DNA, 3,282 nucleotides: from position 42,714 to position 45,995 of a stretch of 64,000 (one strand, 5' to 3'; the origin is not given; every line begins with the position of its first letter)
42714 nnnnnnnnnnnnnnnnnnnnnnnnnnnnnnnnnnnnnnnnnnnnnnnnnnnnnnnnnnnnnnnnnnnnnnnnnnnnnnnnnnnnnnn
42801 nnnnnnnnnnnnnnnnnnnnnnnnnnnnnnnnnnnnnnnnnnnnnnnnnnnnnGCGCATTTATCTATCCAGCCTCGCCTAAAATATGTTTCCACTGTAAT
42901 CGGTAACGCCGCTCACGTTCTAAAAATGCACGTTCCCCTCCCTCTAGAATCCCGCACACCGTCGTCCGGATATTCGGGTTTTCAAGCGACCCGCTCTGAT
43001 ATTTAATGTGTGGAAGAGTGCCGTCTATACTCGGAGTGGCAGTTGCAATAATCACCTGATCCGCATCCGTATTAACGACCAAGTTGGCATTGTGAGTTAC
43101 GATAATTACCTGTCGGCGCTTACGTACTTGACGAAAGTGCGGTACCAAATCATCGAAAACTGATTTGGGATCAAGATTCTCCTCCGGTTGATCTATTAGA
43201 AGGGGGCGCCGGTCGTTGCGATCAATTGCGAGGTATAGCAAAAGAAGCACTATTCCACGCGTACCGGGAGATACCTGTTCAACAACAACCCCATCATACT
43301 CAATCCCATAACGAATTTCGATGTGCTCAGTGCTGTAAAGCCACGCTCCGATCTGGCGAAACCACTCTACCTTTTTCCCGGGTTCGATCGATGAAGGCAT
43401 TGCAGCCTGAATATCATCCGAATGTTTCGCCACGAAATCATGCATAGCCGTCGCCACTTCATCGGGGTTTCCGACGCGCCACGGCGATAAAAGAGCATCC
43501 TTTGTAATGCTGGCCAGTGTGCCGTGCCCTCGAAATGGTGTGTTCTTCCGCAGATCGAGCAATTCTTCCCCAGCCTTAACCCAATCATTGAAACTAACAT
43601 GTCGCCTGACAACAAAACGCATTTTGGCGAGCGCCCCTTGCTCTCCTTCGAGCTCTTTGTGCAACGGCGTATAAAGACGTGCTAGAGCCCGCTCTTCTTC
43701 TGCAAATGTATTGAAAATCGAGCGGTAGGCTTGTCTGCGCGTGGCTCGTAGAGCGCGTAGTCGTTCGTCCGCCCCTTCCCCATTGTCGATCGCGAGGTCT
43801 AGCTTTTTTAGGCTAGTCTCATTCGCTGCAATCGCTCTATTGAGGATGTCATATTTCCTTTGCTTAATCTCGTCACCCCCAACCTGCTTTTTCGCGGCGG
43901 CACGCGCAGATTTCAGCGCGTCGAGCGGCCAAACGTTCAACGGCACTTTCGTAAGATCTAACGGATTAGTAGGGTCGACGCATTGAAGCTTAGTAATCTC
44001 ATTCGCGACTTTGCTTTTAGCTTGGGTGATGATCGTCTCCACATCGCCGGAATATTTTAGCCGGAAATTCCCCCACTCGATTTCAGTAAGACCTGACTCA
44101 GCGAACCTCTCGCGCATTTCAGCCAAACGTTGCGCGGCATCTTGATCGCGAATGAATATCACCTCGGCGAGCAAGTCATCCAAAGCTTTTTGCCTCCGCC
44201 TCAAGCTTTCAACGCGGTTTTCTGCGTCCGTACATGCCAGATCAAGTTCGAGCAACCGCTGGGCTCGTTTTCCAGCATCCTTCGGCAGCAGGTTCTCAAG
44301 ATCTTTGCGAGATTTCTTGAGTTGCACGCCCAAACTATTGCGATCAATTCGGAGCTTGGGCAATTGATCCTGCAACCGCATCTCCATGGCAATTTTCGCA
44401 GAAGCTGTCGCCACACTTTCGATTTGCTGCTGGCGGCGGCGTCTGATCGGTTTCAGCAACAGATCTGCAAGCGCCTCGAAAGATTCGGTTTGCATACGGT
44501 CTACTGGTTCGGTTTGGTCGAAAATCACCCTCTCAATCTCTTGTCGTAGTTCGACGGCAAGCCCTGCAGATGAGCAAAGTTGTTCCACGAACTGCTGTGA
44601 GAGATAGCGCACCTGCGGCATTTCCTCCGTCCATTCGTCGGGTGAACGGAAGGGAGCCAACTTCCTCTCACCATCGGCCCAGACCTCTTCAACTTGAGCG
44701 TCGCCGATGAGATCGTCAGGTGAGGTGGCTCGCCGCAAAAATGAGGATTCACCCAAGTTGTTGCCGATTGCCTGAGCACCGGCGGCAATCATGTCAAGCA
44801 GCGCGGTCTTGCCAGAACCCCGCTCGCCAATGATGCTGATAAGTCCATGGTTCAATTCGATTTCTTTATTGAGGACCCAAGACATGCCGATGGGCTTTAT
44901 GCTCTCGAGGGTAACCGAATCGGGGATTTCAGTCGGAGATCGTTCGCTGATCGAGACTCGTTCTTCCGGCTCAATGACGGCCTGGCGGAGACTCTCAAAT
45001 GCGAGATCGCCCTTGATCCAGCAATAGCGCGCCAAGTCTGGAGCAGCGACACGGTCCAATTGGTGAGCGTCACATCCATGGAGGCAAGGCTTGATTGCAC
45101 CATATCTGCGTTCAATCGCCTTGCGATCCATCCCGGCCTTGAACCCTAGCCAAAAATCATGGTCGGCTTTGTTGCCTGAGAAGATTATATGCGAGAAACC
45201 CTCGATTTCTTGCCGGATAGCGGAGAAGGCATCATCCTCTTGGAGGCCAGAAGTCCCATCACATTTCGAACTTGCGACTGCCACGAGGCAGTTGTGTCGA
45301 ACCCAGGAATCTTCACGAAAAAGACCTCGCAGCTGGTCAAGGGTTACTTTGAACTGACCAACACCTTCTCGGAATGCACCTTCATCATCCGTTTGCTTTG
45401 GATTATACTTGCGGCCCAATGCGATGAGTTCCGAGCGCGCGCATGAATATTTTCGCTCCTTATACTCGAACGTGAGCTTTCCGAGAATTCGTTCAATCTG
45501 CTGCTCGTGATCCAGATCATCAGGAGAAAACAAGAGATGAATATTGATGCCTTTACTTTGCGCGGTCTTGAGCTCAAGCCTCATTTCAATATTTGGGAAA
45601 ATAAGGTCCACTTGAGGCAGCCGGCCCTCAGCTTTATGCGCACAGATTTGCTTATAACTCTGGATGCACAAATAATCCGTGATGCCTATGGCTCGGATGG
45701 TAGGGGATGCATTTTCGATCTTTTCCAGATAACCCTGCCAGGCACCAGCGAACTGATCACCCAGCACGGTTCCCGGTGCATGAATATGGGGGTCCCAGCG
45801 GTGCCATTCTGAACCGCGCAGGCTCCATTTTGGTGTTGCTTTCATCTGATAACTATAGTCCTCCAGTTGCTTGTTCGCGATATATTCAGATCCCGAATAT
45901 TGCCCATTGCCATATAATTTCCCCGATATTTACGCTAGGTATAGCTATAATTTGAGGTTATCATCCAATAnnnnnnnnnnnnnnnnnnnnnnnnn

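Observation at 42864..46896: Candidate undescribed defense module: small membrane protein + TIR-like protein + PHP-domain-fused SMC/ABC coiled-coil ATPase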

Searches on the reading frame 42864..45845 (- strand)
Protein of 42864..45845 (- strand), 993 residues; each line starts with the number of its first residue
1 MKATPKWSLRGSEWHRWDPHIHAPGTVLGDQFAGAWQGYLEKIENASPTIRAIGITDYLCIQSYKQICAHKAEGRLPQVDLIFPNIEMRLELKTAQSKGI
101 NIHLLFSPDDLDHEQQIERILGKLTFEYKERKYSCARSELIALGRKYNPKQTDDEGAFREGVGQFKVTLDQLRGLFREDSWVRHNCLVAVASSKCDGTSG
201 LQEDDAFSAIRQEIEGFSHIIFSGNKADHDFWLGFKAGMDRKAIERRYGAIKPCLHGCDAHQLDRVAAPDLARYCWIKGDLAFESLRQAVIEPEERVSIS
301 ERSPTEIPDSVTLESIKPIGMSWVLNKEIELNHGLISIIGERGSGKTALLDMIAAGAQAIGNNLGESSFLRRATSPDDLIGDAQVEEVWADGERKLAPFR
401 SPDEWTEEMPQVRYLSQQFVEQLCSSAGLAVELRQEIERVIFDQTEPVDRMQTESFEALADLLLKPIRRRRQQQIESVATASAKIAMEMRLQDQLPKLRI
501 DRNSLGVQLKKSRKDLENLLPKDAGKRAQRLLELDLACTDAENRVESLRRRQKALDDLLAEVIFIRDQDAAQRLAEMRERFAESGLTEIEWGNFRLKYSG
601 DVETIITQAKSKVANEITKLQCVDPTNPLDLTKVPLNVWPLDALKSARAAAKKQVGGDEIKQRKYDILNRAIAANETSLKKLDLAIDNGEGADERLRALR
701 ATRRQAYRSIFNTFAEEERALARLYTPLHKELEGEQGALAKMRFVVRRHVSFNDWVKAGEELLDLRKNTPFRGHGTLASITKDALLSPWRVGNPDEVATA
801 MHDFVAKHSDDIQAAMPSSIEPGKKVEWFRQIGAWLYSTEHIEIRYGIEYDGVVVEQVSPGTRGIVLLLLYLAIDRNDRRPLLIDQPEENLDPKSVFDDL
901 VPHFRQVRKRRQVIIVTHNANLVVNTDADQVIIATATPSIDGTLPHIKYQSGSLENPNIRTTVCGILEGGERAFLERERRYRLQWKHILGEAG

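Call 4: search_protein_families(library=pfam, proteins=[window:42864-45845:-], max_evalue=0.01)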
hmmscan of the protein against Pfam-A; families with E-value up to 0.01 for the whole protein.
window:42864-45845:- (993 aa): 3 families
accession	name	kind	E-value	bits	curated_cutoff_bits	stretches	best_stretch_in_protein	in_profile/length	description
PF13304.12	AAA_21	-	2.2e-10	41.6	27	1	851-923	231-303/304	AAA domain, putative AbiEii toxin, Type IV TA system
PF02463.25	SMC_N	-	6e-10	39.4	40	1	467-928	99-207/220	RecF/RecN/SMC N terminal domain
PF13476.12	AAA_23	-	0.00019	22.6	27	1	313-356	4-42/201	AAA domain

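Call 5: search_protein_families(library=padloc, proteins=[window:42864-45845:-], max_evalue=0.01)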
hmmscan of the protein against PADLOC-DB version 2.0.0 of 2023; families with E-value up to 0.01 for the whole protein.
window:42864-45845:- (993 aa): 41 families (the best 25 are shown)
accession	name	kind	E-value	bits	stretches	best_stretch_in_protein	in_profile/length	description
PDLC02208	Ppl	-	3e-27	93.1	2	835-980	754-891/894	-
PDLC04135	mad3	-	2.2e-14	51.8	1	327-934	16-337/374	mads_3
PDLC02980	AriA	-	6.1e-11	40.8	1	853-923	233-303/304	-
PDLC04678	PDC-M49A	-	1.1e-08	31.9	1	875-937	564-627/681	-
PDLC04182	HEC-01A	-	1.6e-08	31.9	1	853-933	281-361/406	-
PDLC04164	AriA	-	2.7e-08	31.7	1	849-932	163-245/253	-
PDLC00091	GajA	-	2.7e-08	31.1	1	327-490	18-173/627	AAA ATPase domain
PDLC04680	PDC-M49A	-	3.5e-08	30.5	1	857-949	538-628/674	-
PDLC04213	HEC-02A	-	4.7e-06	24.4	1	861-923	213-276/337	-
PDLC02335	AbiLi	-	4.8e-06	23.9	1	337-934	80-251/326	AbiLi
PDLC04180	HEC-01A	-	5.3e-06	23.9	1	856-937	253-337/382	-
PDLC04179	HEC-01A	-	1.2e-05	22.6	1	859-935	341-417/459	-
PDLC04174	HEC-01A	-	2e-05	22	1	855-934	144-223/264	-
PDLC00096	GajA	-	3.1e-05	20.9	1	866-935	277-349/630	AAA ATPase domain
PDLC04175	HEC-01A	-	3.4e-05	21.1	1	856-935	247-324/363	-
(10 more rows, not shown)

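Call 6: search_protein_families(library=ncbifam, proteins=[window:42864-45845:-], max_evalue=0.01)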
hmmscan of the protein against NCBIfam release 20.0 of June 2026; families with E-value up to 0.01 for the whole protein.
window:42864-45845:- (993 aa): 17 families
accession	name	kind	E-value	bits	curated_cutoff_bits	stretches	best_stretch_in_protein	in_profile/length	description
NF045780.1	TrlF_fam_ATP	equivalog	4.3e-187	624.8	350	1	10-982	1-944/944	TrlF family AAA-like ATPase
NF045781.1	Spaf1101_AAA_ATP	equivalog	9.2e-38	130.2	475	2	856-982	710-833/836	Spaf_1101 family AAA-like ATPase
NF042955.1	Ppl_antiphage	equivalog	5.5e-28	97.4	1000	2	834-980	743-881/882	anti-phage protein Ppl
TIGR04521.1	ECF_ATPase_2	equivalog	5.3e-06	25.7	330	1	881-947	165-232/279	energy-coupling factor transporter ATPase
TIGR03608.1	L_ocin_972_ABC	subfamily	1.5e-05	24.6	254.85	0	329-355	19-46/206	putative bacteriocin export ABC transporter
NF047739.1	antiphage_MADS3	equivalog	3e-05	23.4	420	0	840-938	300-394/427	methylation-associated defense system AAA family ATPase MAD3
NF010170.0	PRK13651.1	equivalog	0.00015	20.8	432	0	879-928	184-233/308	cobalt transporter ATP-binding subunit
NF040873.1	AztA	equivalog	0.0008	19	220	0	335-355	20-40/191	zinc ABC transporter ATP-binding protein AztA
NF000355.4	ribo_prot_ABC_F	equivalog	0.001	18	380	0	336-361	31-56/499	ribosomal protection-like ABC-F family protein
TIGR02673.1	FtsE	equivalog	0.0016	18.1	264.85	0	882-933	159-210/214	cell division ATP-binding protein FtsE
TIGR02857.1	CydD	equivalog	0.0026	16.8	435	0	880-927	478-524/529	thiol reductant ABC exporter subunit CydD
TIGR02868.1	CydC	equivalog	0.0026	16.5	329.05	0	877-919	488-529/530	thiol reductant ABC exporter subunit CydC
NF008428.0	PRK11264.1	equivalog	0.0028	16.9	406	0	882-932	166-215/250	L-cystine ABC transporter ATP-binding protein TcyN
NF010068.0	PRK13548.1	equivalog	0.0051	15.9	261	0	871-933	154-215/261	heme ABC transporter ATP-binding protein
TIGR03375.1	type_I_sec_LssB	subfamily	0.006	14.9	693.1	0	859-925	605-667/696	type I secretion system permease/ATPase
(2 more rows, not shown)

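Call 7: search_protein_families(library=phrogs, proteins=[window:42864-45845:-], max_evalue=0.01)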
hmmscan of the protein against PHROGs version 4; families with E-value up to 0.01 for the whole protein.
window:42864-45845:- (993 aa): 2 families
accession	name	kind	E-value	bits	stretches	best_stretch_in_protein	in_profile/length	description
phrog_7507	-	unknown function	8.2e-09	36.3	1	851-929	377-456/483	-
phrog_8323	-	unknown function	5.4e-05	22.9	0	310-354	48-92/623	-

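Call 11: find_homologous_proteins(query=window:42864-45845:-, max_evalue=0.00001)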
Query window:42864-45845:- (993 aa): 3889 proteins with E <= 0.00001 among 8000 candidates; the best 120 are listed.
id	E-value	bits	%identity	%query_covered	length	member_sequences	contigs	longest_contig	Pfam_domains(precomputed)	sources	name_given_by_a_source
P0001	0.0e+0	1684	100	76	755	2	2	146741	PF02463.26,PF13304.13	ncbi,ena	-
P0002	0.0e+0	1666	73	99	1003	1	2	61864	PF02463.26,PF13304.13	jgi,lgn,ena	jgi:hypothetical protein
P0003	0.0e+0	1590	73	96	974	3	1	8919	PF13476.13,PF02463.26,PF13304.13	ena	-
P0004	0.0e+0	1573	76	92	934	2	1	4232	PF13476.13,PF02463.26,PF13304.13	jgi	jgi:ABC-type lipoprotein export system ATPase subunit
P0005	0.0e+0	1448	64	100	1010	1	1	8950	PF02463.26,PF13304.13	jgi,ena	-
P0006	0.0e+0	1430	64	100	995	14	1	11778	PF02463.26,PF13304.13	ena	-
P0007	0.0e+0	1418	63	100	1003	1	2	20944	PF13476.13,PF02463.26,PF13304.13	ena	-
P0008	0.0e+0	1406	65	94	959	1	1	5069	PF02463.26,PF13304.13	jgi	jgi:energy-coupling factor transporter ATP-binding protein EcfA2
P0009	0.0e+0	1382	62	100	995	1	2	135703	PF02463.26,PF13304.13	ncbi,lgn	-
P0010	0.0e+0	1364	60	99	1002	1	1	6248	PF02463.26,PF13304.13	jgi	jgi:ABC-type lipoprotein export system ATPase subunit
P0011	0.0e+0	1351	60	100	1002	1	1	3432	PF02463.26,PF13304.13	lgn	-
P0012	0.0e+0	1315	58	100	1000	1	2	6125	PF13476.13,PF02463.26,PF13304.13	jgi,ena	jgi:ABC-type cobalamin/Fe3+-siderophores transport system ATPase subunit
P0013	0.0e+0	1303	58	99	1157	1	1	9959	PF13772.12,PF06094.18,PF02463.26,PF13304.13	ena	-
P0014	0.0e+0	1301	58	100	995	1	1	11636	PF13476.13,PF02463.26,PF13304.13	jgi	jgi:energy-coupling factor transporter ATP-binding protein EcfA2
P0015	0.0e+0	1294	58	99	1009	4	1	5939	PF02463.26,PF13304.13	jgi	jgi:energy-coupling factor transporter ATP-binding protein EcfA2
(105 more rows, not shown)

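Call 13: find_related_loci(query=A1, collection=genome_contigs, flank=6000)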
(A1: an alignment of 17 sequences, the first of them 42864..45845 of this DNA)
Query A1 (993 aa) in genome_contigs; peptide patterns used: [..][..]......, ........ (x = any residue, [..] = any of these).
600 stretches matched a pattern (row limit reached: there are more); 563 encode a relative of the query (tblastn E <= 1e-3); the best 80 are kept; 80 distinct loci.
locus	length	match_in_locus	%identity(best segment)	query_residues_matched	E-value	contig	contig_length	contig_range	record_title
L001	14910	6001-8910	56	10-974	0e+0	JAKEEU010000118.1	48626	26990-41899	MAG: candidate division KSB1 bacterium isolate PMV_1_maxbin.001 PMV_1_maxbin.001.k101_531102, whole genome shotgun seque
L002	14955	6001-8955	54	7-989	0e+0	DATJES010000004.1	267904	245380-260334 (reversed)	MAG TPA_asm: Lacunisphaera sp. isolate SMAG_U15439 k141_8344438, whole genome shotgun sequence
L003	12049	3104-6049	52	10-992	0e+0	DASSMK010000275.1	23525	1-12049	MAG TPA_asm: Thermoanaerobaculia bacterium isolate SMAG_U1196 k141_1481700, whole genome shotgun sequence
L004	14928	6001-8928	53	10-984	0e+0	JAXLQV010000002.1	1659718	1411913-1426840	MAG: Thermoanaerobaculia bacterium isolate STL-ACI12 C1.273.fa-2, whole genome shotgun sequence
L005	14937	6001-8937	51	7-984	0e+0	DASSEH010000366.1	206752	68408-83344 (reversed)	MAG TPA_asm: Candidatus Angelobacter sp. isolate SMAG_U972 k141_240597, whole genome shotgun sequence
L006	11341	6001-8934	50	7-984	0e+0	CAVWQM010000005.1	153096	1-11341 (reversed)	MAG: uncultured Acidobacteriaceae bacterium isolate MFD04967.bin.1.10 genome assembly, contig: contig_22078, whole genom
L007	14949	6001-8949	50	1-983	0e+0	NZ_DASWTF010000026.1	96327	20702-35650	MAG: Steroidobacter sp. isolate SMAG_U3568 k141_142678, whole genome shotgun sequence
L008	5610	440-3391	48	4-986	0e+0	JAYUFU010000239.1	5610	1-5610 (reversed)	MAG: Fimbriiglobus sp. isolate GFS_7859 GFS_7859_238, whole genome shotgun sequence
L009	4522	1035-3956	48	11-987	0e+0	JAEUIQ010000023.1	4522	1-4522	MAG: Planctomycetaceae bacterium isolate new MAG-47 k141_4301187, whole genome shotgun sequence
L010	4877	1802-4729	48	11-985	0e+0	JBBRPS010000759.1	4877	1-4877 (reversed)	MAG: Gemmatales bacterium isolate metawrap_la1_100 W_la1_100_k141_535453L_4877_cov_10.7861, whole genome shotgun sequenc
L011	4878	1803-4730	48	11-985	0e+0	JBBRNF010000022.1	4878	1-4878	MAG: Terriglobales bacterium isolate La1_metabat2.117 LA1C_B2.117_k141_1395440L_4878_cov_32.9409, whole genome shotgun s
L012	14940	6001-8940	48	10-991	0e+0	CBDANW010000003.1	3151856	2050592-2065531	MAG: Candidatus Marinacidobacterales bacterium isolate 58ad810b-317c-4b5b-8bc8-0cee20f92245 genome assembly, contig: con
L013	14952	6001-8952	46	8-983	0e+0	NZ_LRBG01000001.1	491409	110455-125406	Paraburkholderia monticola strain JC2948 10.BMJC2948.1.00001, whole genome shotgun sequence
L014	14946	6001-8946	46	10-983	0e+0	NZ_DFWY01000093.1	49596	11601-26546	MAG: Polaromonas sp. UBA4122 UBA4122_contig_2502, whole genome shotgun sequence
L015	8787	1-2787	47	53-984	0e+0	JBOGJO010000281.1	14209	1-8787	MAG: Thermoanaerobaculia bacterium isolate TC-S_maxbin2.bin.114 k127_3941462, whole genome shotgun sequence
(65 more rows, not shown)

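Call 16: find_encoding_contigs(protein=P0001, flank=10000, max_places=3)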
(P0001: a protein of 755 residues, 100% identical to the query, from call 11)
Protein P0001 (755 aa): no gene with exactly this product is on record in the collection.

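Call 17: find_encoding_contigs(protein=P0002, flank=8000, max_places=3)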
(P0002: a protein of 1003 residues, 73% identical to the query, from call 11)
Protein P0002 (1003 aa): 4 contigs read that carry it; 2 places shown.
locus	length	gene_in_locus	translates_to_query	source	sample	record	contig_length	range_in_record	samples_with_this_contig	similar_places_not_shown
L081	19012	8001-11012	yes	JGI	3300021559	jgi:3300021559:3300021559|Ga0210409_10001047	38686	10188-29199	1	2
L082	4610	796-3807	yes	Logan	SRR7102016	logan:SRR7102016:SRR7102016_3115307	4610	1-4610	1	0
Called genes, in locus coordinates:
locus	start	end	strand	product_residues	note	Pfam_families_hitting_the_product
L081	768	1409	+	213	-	-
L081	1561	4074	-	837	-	PF10544:T5orf172, PF13455:MUG113 (faint), PF04851:ResIII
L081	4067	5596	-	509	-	PF07669:Eco57I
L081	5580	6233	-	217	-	PF20473:MmeI_Mtase (weak)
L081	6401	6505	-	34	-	-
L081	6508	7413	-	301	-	PF14338:Mrr_N, PF04471:Mrr_cat, PF22722:NA-iREase1, PF13156:Mrr_cat_2 (weak)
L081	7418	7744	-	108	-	-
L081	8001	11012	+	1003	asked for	PF02463:SMC_N (weak), PF13304:AAA_21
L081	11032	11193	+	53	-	-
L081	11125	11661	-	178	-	-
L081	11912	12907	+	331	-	PF02899:Phage_int_SAM_1, PF13495:Phage_int_SAM_4 (weak), PF00589:Phage_integrase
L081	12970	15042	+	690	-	PF11398:DUF2813 (faint), PF13175:AAA_15, PF13304:AAA_21, PF20469:OLD-like_TOPRIM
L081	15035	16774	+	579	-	PF00580:UvrD-helicase, PF13245:AAA_19, PF00580:UvrD-helicase (weak), PF13361:UvrD_C (weak)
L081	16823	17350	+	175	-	-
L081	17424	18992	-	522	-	PF02646:RmuC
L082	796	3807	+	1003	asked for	PF02463:SMC_N (weak), PF13304:AAA_21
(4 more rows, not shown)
